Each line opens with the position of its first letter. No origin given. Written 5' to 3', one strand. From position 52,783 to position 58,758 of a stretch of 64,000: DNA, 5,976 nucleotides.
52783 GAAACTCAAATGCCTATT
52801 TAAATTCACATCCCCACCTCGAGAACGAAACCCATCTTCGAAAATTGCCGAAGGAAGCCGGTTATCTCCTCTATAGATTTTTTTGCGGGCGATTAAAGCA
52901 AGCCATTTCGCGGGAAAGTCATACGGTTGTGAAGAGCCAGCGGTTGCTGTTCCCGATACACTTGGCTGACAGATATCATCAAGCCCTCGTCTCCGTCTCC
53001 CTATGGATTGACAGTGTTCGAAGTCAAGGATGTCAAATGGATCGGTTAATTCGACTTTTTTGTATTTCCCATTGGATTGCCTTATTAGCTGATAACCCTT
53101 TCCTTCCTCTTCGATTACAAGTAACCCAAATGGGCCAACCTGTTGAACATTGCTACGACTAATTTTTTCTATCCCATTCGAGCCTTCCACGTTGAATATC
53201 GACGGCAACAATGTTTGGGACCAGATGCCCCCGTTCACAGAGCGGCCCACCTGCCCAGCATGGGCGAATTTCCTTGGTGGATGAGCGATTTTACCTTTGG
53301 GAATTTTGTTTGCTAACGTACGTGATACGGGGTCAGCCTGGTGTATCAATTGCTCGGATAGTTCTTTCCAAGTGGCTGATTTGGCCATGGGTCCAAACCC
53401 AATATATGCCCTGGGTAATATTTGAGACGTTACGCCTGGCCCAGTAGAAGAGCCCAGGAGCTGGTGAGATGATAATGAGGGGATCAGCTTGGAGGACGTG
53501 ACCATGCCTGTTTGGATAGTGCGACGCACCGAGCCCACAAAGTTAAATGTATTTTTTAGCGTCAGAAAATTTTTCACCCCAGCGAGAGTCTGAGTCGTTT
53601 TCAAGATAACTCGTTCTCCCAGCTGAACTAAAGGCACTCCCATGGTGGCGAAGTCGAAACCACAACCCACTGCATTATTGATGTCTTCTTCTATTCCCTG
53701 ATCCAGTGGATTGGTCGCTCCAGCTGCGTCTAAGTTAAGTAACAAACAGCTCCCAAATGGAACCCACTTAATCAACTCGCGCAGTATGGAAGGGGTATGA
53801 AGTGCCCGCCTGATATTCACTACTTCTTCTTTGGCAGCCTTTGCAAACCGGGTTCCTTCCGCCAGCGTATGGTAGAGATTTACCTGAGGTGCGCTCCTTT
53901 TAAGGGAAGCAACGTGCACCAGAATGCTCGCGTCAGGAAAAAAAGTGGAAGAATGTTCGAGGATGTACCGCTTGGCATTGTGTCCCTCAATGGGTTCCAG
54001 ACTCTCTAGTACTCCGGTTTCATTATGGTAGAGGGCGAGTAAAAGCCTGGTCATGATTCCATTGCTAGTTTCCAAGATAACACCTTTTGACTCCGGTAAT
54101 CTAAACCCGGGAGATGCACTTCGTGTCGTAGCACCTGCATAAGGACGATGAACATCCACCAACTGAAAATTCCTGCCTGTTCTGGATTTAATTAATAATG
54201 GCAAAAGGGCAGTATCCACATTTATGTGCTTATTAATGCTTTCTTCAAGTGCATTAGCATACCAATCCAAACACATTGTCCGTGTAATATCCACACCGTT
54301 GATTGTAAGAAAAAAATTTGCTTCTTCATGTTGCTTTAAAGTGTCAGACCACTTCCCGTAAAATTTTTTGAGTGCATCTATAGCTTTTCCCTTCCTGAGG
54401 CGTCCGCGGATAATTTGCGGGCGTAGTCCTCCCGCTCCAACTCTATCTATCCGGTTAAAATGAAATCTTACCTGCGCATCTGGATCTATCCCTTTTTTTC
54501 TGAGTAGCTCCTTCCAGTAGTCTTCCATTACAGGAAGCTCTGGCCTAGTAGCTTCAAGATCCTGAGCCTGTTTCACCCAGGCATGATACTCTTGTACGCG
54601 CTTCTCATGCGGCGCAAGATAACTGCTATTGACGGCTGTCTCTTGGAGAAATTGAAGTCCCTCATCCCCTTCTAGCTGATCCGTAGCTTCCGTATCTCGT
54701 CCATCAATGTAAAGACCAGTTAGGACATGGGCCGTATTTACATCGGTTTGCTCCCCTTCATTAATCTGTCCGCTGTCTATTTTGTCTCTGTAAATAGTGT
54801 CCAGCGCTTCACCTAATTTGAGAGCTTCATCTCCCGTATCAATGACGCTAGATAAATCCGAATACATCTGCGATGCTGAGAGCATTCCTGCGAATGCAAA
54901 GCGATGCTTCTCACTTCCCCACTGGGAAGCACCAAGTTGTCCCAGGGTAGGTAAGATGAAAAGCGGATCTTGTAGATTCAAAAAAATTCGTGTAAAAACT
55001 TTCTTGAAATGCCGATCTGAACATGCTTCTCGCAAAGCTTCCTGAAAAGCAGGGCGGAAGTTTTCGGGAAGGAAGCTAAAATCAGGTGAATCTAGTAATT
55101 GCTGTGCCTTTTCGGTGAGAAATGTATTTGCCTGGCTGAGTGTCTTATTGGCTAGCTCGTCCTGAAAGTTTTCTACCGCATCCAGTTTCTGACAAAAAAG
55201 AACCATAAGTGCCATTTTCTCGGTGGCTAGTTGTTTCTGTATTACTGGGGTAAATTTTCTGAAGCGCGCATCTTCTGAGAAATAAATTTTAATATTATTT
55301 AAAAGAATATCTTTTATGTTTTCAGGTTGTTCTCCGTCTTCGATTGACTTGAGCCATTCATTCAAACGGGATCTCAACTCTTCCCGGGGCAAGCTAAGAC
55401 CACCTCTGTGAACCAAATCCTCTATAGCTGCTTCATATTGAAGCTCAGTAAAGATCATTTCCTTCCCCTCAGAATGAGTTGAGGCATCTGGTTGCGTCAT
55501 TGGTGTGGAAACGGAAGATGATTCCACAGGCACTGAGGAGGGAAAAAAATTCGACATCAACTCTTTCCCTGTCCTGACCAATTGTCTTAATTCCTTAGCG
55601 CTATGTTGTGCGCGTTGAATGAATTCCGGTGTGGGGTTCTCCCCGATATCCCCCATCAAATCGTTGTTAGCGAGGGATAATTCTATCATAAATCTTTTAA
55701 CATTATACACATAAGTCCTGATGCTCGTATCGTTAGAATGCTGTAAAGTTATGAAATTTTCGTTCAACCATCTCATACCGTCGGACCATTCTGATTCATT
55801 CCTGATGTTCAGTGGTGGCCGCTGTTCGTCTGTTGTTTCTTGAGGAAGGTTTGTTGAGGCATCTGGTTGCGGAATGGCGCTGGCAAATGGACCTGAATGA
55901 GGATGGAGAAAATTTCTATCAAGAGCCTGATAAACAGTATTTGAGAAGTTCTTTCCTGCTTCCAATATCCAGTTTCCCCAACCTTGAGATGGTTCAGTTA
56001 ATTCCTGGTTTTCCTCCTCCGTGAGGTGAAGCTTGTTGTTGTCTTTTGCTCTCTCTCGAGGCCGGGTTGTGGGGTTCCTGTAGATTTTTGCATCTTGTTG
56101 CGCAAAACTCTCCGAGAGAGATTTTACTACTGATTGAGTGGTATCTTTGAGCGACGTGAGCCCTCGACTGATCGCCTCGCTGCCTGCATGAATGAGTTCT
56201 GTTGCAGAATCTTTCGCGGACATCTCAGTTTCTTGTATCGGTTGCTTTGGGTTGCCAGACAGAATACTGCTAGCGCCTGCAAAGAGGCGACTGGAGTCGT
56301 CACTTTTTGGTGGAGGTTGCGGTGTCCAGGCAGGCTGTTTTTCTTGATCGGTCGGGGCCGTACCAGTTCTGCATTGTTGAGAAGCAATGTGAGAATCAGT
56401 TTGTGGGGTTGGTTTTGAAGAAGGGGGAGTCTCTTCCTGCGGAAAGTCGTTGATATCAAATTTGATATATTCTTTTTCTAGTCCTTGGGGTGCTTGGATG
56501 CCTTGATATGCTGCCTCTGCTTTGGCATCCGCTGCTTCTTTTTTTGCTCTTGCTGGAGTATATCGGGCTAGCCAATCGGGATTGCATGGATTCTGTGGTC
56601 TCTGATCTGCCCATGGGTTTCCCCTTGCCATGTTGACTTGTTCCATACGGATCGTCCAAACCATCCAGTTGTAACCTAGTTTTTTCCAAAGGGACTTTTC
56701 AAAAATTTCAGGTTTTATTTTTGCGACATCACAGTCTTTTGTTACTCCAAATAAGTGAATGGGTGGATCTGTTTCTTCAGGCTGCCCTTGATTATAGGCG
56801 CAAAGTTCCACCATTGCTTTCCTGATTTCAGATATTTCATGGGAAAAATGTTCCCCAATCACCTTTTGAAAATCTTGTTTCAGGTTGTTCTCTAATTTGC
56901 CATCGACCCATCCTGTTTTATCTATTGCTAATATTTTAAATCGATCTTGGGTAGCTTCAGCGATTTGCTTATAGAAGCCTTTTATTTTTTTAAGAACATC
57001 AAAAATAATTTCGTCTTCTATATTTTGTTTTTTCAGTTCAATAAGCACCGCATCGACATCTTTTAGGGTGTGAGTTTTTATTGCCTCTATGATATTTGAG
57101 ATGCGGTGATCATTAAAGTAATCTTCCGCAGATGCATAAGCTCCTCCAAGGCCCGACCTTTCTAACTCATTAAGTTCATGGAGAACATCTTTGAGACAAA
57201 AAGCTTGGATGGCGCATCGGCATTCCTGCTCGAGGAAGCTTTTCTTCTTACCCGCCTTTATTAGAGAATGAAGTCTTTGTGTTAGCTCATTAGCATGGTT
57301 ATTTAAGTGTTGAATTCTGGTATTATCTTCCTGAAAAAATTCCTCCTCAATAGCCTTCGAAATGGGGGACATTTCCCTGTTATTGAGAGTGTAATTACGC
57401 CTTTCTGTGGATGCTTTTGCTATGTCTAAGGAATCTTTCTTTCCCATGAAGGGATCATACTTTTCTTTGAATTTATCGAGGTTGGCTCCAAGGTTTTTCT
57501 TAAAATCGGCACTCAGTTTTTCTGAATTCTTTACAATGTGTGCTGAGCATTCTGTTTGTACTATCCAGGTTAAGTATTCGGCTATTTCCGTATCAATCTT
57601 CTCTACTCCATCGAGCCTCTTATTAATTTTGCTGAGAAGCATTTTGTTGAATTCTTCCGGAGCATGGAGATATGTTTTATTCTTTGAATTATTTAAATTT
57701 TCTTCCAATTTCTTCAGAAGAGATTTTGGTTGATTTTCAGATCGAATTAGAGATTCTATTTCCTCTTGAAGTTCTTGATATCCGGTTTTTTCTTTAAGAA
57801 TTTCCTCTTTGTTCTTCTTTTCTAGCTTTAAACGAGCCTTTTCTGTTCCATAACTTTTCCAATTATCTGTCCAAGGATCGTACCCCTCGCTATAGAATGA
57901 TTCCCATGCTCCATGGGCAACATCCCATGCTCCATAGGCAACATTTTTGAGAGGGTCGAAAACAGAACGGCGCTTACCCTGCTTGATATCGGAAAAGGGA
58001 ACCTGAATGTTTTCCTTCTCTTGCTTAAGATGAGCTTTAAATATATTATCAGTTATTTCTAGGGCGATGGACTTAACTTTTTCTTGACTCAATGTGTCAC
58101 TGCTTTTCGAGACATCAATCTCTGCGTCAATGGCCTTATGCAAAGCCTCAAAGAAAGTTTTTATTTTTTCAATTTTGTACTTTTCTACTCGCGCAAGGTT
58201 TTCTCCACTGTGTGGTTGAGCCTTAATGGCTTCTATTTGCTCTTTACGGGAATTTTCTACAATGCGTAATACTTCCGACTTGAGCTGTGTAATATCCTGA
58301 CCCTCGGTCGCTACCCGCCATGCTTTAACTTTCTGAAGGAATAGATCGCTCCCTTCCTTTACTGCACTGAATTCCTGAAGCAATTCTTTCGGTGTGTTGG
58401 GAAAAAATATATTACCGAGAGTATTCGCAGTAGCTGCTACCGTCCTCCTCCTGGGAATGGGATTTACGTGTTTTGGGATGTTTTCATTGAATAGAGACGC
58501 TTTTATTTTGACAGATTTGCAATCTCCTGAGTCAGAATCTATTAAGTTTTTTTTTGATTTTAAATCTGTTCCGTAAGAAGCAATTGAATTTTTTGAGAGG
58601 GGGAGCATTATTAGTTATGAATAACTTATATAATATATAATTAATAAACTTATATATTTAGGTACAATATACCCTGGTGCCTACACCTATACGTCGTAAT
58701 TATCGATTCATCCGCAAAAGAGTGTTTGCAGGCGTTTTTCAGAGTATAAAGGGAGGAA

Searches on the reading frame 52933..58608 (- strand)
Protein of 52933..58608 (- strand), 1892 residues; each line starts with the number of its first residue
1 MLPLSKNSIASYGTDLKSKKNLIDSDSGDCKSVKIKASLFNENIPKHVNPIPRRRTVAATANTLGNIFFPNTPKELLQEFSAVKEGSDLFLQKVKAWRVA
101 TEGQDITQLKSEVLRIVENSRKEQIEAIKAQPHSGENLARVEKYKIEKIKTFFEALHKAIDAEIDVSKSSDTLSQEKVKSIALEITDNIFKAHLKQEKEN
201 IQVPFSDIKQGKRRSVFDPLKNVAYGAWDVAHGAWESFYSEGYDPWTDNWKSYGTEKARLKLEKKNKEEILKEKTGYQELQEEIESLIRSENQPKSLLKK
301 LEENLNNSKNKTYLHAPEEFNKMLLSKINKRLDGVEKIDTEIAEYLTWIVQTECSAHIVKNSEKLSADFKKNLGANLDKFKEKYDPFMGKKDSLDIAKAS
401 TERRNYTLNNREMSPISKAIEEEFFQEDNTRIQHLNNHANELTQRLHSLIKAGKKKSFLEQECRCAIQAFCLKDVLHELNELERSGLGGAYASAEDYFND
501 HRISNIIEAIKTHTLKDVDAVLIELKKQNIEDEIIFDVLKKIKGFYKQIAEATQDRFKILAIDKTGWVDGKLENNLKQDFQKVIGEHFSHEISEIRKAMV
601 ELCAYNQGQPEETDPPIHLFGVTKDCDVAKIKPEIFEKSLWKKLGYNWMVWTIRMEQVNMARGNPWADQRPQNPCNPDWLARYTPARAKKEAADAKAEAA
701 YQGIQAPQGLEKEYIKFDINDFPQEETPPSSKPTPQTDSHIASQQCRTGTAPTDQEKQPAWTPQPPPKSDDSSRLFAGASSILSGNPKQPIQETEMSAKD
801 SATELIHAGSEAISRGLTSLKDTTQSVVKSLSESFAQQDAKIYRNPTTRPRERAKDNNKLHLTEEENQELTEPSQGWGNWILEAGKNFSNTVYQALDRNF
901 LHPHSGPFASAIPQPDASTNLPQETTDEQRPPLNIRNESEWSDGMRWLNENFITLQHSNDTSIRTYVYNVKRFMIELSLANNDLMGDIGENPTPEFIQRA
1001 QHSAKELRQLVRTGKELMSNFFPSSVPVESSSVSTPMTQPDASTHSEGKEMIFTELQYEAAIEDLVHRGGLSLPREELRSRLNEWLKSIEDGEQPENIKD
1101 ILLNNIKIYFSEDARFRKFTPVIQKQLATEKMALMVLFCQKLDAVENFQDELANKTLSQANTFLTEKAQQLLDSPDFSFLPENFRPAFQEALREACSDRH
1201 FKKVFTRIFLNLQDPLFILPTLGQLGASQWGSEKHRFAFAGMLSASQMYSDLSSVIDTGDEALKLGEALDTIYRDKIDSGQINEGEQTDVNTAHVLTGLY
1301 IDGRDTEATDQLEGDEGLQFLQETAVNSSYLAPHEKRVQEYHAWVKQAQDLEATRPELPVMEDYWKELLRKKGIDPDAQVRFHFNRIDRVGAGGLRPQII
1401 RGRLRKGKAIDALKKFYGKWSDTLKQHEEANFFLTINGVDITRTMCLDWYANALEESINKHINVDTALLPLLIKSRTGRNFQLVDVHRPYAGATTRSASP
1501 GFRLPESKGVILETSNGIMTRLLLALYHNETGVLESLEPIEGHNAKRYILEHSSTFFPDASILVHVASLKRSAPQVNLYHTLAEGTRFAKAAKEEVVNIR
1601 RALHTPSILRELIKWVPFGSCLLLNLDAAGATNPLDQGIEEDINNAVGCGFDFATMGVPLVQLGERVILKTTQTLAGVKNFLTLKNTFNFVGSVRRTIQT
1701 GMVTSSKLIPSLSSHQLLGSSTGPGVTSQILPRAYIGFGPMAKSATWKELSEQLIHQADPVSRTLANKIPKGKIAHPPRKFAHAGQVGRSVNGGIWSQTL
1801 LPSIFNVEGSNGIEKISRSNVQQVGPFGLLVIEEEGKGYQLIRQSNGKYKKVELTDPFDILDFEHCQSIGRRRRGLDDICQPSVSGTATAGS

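Call 26: search_solved_structures(query=window:52933-58608:-, max_evalue=1)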
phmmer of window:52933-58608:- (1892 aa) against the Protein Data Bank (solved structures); distinct sequences matched with E-value up to 1: 1.
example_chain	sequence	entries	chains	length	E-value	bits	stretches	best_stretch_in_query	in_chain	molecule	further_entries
5w53_A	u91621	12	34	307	0.074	13.7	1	281-385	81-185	Reticulocyte binding protein 2, putative | Reticulocyte binding protein 2b | Plasmodium vivax reticulocyte binding protein 2b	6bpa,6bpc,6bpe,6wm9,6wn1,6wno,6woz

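Call 80: search_dna_similar(query=window:52933-58608:-, collection=plasmids, mode=protein, max_evalue=0.01, max_rows=15)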
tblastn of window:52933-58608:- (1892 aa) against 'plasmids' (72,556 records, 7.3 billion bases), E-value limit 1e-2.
No match.

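Call 81: search_dna_similar(query=window:52933-58608:-, collection=phages, mode=protein, max_evalue=0.01, max_rows=15)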
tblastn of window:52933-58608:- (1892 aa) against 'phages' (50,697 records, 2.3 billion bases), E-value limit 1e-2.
No match.

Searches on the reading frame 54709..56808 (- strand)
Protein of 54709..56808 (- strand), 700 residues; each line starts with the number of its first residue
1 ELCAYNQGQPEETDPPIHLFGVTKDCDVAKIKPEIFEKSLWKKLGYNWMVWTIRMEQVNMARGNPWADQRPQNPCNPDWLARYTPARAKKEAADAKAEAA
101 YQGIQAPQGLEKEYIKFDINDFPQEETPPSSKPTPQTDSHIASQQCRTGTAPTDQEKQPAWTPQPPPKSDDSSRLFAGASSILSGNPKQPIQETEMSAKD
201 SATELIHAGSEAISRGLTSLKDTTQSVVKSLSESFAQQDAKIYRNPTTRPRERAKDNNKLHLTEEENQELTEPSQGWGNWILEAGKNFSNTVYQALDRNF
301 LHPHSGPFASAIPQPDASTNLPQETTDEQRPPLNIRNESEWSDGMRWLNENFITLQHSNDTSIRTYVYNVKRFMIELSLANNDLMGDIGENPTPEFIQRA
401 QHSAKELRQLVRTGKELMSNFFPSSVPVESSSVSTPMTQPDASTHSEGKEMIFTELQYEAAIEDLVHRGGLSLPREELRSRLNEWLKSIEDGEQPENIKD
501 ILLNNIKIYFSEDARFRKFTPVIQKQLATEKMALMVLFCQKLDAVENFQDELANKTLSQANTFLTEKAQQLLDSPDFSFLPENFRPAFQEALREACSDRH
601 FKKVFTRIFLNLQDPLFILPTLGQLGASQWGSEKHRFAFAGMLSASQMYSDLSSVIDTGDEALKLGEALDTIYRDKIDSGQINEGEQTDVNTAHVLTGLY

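Call 25: search_protein_families(library=ncbifam, proteins=[window:54709-56808:-], max_evalue=1)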
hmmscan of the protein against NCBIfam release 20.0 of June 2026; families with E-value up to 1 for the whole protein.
window:54709-56808:- (700 aa): 2 families
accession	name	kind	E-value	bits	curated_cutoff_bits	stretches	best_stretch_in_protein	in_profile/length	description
NF005104.0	PRK06545.1-1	equivalog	0.12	11.4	713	1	475-587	240-350/366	prephenate dehydrogenase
NF041669.1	GvpT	domain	0.31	11.6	80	0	195-272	35-111/123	GvpT/GvpP family gas vesicle accessory protein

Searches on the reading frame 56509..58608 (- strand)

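Call 25: search_protein_families(library=ncbifam, proteins=[window:56509-58608:-], max_evalue=1)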
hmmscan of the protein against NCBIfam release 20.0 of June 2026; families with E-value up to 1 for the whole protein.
window:56509-58608:- (700 aa): 2 families
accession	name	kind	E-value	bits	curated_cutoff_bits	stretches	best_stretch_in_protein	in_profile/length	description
NF002324.0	PRK01271.1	equivalog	0.019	15.6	83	1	164-219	4-58/75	tautomerase PptA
NF041421.1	MbpC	equivalog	0.1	12.5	200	1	531-566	36-68/148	mobilization protein MbpC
